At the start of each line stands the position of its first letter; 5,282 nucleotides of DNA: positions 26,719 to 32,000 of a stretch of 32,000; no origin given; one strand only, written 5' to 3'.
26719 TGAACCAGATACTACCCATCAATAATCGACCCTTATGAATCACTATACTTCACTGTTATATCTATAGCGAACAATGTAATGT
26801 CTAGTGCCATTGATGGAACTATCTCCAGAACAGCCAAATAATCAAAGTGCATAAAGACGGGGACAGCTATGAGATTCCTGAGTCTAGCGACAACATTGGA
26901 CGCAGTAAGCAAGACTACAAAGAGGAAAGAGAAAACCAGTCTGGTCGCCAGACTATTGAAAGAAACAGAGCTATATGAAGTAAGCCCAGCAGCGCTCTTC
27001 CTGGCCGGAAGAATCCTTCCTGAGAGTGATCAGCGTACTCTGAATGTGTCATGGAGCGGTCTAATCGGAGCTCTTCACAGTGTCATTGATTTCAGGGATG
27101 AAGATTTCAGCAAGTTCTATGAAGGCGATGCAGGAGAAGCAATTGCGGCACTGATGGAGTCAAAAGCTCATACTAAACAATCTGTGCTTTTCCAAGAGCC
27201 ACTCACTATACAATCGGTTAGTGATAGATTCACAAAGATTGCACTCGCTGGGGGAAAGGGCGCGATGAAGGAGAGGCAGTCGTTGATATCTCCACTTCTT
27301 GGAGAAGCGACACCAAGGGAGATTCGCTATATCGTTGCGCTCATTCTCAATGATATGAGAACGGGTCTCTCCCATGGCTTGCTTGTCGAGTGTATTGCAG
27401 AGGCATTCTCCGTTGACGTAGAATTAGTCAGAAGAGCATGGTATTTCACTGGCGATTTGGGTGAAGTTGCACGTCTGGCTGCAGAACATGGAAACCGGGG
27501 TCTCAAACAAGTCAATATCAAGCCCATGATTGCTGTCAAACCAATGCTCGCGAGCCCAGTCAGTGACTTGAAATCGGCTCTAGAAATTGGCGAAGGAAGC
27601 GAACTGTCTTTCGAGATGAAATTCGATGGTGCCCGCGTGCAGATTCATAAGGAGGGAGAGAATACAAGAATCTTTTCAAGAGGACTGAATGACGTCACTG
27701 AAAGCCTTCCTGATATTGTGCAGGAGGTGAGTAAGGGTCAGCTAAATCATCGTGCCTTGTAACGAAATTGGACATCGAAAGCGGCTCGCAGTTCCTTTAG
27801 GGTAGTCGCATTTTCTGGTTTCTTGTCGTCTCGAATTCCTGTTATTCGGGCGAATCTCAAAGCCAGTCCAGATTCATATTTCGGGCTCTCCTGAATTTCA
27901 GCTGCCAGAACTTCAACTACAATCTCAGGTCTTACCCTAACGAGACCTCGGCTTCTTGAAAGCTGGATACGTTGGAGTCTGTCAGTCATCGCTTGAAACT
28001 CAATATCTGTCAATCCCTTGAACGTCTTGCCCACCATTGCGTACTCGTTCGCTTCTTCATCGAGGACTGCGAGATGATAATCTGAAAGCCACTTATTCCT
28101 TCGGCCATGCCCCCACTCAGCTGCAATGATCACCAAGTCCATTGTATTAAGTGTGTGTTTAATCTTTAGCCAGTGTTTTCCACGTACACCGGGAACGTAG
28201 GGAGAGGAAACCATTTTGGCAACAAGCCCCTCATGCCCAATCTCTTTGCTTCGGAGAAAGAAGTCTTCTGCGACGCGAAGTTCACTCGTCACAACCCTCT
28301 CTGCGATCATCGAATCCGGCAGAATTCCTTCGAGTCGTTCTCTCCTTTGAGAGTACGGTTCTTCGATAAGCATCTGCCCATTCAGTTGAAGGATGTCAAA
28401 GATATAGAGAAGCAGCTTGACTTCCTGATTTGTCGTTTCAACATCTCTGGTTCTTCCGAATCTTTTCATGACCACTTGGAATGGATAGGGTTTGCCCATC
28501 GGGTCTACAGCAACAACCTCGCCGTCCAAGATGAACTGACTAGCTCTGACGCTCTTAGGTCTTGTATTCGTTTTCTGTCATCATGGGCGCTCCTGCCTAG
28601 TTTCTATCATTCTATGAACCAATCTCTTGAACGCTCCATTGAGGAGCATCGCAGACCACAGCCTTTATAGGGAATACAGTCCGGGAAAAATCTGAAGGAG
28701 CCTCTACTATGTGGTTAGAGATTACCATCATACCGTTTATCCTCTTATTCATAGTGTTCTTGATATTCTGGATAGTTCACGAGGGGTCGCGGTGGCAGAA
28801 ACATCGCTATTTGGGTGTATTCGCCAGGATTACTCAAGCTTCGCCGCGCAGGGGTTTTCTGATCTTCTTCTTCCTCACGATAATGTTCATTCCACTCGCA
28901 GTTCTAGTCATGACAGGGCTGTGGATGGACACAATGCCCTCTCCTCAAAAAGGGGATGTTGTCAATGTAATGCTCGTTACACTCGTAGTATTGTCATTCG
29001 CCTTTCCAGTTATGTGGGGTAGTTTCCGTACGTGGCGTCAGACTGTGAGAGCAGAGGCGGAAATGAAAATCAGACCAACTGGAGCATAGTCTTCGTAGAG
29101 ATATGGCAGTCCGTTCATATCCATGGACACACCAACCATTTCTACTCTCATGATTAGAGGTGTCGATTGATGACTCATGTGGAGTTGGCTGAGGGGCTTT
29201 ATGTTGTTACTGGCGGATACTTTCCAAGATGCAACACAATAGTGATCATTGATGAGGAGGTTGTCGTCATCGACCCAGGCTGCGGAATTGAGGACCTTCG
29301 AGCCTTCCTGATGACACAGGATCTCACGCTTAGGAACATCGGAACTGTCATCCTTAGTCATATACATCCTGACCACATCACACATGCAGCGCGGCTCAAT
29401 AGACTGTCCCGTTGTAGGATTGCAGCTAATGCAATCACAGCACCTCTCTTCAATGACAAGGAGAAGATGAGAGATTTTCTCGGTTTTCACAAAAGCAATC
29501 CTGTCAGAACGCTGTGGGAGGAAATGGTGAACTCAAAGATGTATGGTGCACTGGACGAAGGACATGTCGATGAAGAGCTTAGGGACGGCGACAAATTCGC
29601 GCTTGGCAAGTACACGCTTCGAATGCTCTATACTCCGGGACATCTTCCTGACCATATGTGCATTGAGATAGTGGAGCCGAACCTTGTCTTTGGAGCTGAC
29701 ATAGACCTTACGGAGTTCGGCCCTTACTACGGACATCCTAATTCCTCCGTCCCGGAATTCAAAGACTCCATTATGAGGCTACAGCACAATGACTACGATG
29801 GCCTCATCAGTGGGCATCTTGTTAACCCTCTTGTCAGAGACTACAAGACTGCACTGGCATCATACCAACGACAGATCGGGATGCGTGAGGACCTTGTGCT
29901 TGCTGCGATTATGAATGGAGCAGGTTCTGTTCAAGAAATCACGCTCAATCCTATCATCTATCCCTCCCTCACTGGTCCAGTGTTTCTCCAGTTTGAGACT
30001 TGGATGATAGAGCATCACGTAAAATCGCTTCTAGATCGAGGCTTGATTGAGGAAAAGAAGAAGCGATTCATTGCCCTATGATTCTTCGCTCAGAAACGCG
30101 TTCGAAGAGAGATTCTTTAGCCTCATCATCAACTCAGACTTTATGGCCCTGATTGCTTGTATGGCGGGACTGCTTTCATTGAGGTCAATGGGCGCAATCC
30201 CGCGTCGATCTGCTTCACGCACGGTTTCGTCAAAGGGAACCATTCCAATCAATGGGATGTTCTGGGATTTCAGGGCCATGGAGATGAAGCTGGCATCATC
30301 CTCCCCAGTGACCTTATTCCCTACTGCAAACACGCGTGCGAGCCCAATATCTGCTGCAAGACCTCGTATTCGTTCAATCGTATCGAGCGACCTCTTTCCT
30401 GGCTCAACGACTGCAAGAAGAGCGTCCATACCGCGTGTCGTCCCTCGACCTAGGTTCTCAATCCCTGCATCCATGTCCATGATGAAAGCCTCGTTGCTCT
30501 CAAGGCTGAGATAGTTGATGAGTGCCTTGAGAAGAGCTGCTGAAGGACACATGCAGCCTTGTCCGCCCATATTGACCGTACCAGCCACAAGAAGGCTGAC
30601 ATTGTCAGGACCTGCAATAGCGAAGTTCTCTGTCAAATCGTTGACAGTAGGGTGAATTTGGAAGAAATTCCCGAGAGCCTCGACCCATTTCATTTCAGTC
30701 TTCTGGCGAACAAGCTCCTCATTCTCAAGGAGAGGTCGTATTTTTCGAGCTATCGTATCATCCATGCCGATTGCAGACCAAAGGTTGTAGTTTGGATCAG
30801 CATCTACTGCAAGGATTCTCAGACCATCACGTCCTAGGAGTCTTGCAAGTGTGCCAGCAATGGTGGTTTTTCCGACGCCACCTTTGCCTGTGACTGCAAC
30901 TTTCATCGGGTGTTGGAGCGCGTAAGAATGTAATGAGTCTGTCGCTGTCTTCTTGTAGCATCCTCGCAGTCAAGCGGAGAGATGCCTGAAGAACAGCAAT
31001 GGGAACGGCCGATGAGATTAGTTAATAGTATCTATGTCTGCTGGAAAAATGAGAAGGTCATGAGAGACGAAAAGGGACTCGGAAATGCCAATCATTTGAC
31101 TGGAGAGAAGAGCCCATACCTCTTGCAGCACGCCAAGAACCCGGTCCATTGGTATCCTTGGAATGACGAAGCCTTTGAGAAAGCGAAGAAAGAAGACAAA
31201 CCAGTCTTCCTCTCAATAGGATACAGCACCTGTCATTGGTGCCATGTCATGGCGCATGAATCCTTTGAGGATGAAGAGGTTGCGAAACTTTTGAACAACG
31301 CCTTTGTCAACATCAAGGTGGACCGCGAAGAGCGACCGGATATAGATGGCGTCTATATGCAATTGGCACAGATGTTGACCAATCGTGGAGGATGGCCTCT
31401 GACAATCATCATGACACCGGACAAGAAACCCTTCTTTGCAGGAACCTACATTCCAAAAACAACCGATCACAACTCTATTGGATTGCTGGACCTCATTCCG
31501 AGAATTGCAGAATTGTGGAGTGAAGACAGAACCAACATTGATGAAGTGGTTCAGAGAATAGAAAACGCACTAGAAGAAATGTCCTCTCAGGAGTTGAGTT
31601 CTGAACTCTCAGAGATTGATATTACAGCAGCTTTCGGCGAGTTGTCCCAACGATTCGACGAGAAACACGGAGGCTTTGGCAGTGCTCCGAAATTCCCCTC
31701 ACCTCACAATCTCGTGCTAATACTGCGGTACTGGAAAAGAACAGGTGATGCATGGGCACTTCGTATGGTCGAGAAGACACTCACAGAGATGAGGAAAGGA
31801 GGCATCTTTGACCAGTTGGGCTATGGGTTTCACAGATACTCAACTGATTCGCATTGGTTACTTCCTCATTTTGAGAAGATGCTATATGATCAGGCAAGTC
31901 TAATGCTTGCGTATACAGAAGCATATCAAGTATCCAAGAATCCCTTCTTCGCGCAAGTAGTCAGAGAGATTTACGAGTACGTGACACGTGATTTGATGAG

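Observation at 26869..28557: DNA ligase gene split by a precise 818-bp inversion with 4-bp inverted microhomology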

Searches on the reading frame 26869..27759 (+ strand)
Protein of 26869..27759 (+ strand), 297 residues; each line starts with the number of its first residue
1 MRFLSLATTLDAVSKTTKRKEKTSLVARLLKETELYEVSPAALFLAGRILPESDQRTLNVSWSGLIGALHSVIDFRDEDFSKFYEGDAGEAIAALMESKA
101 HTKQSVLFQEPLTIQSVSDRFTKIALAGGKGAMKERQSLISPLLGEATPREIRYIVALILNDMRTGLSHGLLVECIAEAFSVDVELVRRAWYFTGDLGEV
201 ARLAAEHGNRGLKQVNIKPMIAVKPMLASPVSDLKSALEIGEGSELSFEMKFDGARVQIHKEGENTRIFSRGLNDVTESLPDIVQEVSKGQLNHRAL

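Call 3: search_protein_families(library=pfam, proteins=[window:26869-27759:+])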
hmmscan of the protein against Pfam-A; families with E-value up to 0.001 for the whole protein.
window:26869-27759:+ (297 aa): 2 families
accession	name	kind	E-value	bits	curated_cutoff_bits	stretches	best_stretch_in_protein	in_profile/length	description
PF04675.19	DNA_ligase_A_N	-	6.2e-32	111.6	24.6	1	3-177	2-174/174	DNA ligase N terminus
PF01068.26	DNA_ligase_A_M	-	2e-15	57.5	26.2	1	225-290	1-66/204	ATP dependent DNA ligase domain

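Call 14: find_encoding_contigs(protein=window:26869-27759:+, flank=4000, max_places=8)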
Protein window:26869-27759:+ (297 aa): 5 contigs read that carry it; 3 places shown.
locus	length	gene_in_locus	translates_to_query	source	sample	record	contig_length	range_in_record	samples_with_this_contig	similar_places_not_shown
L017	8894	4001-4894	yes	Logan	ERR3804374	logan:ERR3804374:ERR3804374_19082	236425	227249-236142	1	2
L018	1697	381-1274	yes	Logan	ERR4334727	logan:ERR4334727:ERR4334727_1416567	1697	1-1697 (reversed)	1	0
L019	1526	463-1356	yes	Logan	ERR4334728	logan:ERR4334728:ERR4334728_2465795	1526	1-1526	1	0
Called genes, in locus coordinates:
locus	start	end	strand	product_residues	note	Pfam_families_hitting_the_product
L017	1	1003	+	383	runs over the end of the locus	PF00850:Hist_deacetyl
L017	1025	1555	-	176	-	-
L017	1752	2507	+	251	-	PF04909:Amidohydro_2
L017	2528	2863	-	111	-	-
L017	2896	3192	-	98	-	-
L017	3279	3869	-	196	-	-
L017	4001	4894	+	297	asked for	PF04675:DNA_ligase_A_N, PF01068:DNA_ligase_A_M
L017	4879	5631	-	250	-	PF01068:DNA_ligase_A_M, PF04679:DNA_ligase_A_C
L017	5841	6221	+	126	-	-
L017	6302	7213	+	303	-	PF00753:Lactamase_B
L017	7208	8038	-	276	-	PF00142:Fer4_NifH (faint), PF01656:CbiA, PF02374:ArsA_ATPase, PF10609:ParA (faint), PF13614:AAA_31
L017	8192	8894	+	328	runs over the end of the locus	?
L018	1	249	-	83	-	?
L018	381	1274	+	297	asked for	PF04675:DNA_ligase_A_N, PF01068:DNA_ligase_A_M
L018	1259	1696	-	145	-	?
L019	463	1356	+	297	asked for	PF04675:DNA_ligase_A_N, PF01068:DNA_ligase_A_M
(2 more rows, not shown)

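Call 16: find_encoding_contigs(protein=L017:4882-5631:-, flank=3000, max_places=10)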
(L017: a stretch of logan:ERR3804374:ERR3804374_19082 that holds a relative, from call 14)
Protein L017:4882-5631:- (250 aa): 3 contigs read that carry it; 1 place shown.
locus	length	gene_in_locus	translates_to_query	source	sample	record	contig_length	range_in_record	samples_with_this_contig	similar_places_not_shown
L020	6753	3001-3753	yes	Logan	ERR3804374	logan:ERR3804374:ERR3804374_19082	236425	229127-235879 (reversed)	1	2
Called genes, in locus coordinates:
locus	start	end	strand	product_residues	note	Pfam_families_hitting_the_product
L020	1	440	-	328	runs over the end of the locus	?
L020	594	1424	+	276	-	PF00142:Fer4_NifH (faint), PF01656:CbiA, PF02374:ArsA_ATPase, PF10609:ParA (faint), PF13614:AAA_31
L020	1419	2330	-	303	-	PF00753:Lactamase_B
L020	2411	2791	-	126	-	-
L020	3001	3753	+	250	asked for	PF01068:DNA_ligase_A_M, PF04679:DNA_ligase_A_C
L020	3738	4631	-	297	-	PF04675:DNA_ligase_A_N, PF01068:DNA_ligase_A_M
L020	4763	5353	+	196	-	-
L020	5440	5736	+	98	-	-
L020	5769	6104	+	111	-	-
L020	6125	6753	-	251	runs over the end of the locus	PF04909:Amidohydro_2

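Call 17: find_homologous_proteins(query=window:26869-27735:+, lengths=longer)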
Query window:26869-27735:+ (289 aa): 644 proteins with E <= 0.001 among 8000 candidates; the best 120 are listed. Only proteins of 507 to 2000 residues were searched; long proteins share words by chance and can crowd out relatives, so finding none is weak evidence.
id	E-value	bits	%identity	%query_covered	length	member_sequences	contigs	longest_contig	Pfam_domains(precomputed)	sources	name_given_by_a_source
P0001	1.6e-161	554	89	100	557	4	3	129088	PF04675.20,PF01068.27,PF04679.22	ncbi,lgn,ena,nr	ncbi:MAG: DNA ligase [Candidatus Thorarchaeota archaeon]|nr:MAG: DNA ligase [Candidatus Thorarchaeot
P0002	5.9e-131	454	71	100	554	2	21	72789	PF04675.20,PF09414.16,PF01068.27,PF04679.22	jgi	jgi:DNA ligase-1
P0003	3.1e-127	442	72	100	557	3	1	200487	PF04675.20,PF01068.27,PF04679.22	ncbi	-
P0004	4.3e-127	441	70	100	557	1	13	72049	PF04675.20,PF09414.16,PF01068.27,PF04679.22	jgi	jgi:DNA ligase-1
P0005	1.1e-125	436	69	100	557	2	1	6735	PF04675.20,PF09414.16,PF01068.27,PF04679.22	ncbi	-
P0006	2.4e-125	435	68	100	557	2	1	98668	PF04675.20,PF01068.27,PF04679.22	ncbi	ncbi:MAG: ATP-dependent DNA ligase [Candidatus Odinarchaeota archaeon]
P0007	1.1e-124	433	69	99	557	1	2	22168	PF04675.20,PF09414.16,PF01068.27,PF04679.22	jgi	-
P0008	1.8e-124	433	69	100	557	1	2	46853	PF04675.20,PF09414.16,PF01068.27,PF04679.22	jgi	-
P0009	3.0e-123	429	69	100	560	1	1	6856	PF04675.20,PF09414.16,PF01068.27,PF04679.22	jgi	jgi:DNA ligase-1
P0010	8.9e-123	427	69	100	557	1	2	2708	PF04675.20,PF09414.16,PF01068.27,PF04679.22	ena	-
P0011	6.8e-114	398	65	100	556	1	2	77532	PF04675.20,PF09414.16,PF01068.27,PF04679.22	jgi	jgi:DNA ligase-1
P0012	1.1e-112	394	63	98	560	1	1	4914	PF04675.20,PF09414.16,PF01068.27,PF04679.22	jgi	jgi:DNA ligase-1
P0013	1.1e-112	394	63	98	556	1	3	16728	PF04675.20,PF09414.16,PF01068.27,PF04679.22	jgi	jgi:DNA ligase-1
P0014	4.9e-108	379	61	100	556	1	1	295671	PF04675.20,PF09414.16,PF01068.27,PF04679.22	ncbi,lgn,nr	ncbi:MAG: ATP-dependent DNA ligase [Candidatus Thorarchaeota archaeon]|nr:ATP-dependent DNA ligase [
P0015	1.5e-100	354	59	100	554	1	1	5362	PF04675.20,PF09414.16,PF01068.27,PF04679.22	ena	-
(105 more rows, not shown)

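Call 20: list_cluster_members(proteins=[P0001, window:26869-27759:+, L017:4882-5631:-])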
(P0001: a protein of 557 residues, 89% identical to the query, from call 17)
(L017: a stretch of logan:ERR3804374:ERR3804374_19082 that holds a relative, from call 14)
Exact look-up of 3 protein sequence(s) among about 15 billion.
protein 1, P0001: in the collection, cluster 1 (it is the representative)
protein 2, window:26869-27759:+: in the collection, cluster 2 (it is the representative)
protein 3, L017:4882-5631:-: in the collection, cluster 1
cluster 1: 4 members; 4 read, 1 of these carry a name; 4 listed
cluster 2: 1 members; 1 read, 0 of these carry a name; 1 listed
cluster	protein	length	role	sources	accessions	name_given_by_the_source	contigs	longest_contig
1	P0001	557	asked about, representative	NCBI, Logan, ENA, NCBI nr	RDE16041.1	MAG: DNA ligase [Candidatus Thorarchaeota archaeon]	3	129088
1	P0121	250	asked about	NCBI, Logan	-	-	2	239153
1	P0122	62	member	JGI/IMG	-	-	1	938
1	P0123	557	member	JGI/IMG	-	-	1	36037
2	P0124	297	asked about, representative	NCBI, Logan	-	-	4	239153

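Call 24: search_solved_structures(query=P0001, max_evalue=1e-20)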
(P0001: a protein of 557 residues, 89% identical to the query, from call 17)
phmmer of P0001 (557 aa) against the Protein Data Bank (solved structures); distinct sequences matched with E-value up to 1e-20: 30.
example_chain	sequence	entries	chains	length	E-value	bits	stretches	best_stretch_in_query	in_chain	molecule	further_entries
9dfa_A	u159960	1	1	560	1.7e-127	429.7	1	1-557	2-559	DNA ligase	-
9df9_A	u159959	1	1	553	4.3e-125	421.8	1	1-551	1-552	DNA ligase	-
3rr5_A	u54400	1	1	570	1.1e-124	420.4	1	4-557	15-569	DNA ligase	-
4eq5_A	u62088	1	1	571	4.8e-122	411.7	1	11-555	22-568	DNA ligase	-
2cfm_A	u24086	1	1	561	7e-122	411.2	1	1-556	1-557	THERMOSTABLE DNA LIGASE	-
3gde_A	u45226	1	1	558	6.3e-114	384.9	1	7-555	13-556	DNA ligase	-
2hiv_A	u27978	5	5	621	1.2e-65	225.7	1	1-553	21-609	Thermostable DNA ligase | DNA ligase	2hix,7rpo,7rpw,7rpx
6q1v_A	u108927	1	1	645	6.7e-47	163.8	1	195-548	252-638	DNA ligase 1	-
9bs3_A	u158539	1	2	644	6.7e-47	163.8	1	195-548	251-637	DNA ligase 1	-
6p09_A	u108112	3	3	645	6.7e-47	163.8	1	195-548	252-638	DNA ligase 1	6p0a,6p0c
9yhy_A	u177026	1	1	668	7.1e-47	163.7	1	195-548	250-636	DNA ligase 1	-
1x9n_A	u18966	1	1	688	8.2e-47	163.5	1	195-548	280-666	DNA ligase I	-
9bs4_A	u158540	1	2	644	1.1e-46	163.1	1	195-548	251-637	DNA ligase 1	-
6p0b_A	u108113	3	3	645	1.1e-46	163.1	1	195-548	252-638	DNA ligase 1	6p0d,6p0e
7sum_A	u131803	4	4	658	1.1e-46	163.1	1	195-548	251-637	DNA ligase 1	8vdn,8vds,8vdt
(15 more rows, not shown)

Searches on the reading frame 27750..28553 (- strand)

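Call 3: search_protein_families(library=pfam, proteins=[window:27750-28553:-])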
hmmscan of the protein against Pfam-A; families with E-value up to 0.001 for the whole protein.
window:27750-28553:- (268 aa): 2 families
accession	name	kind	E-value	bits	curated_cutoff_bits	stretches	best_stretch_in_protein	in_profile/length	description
PF01068.26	DNA_ligase_A_M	-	5.1e-33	114.9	26.2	1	4-132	71-204/204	ATP dependent DNA ligase domain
PF04679.21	DNA_ligase_A_C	-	3e-13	50.4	27.5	1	152-244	1-94/94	ATP dependent DNA ligase C terminal region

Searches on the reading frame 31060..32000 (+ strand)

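Call 36: search_protein_families(library=pfam, proteins=[window:31060-32000:+], max_evalue=0.00001)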
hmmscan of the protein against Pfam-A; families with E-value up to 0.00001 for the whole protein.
window:31060-32000:+ (313 aa): 2 families
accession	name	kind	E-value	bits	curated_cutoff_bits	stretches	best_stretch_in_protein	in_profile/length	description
PF03190.21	Thioredox_DsbH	-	3.1e-77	258.6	27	1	11-171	2-162/163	Protein of unknown function, DUF255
PF13899.12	Thioredoxin_7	-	6.2e-11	42.7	27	1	31-94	2-65/83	Thioredoxin-like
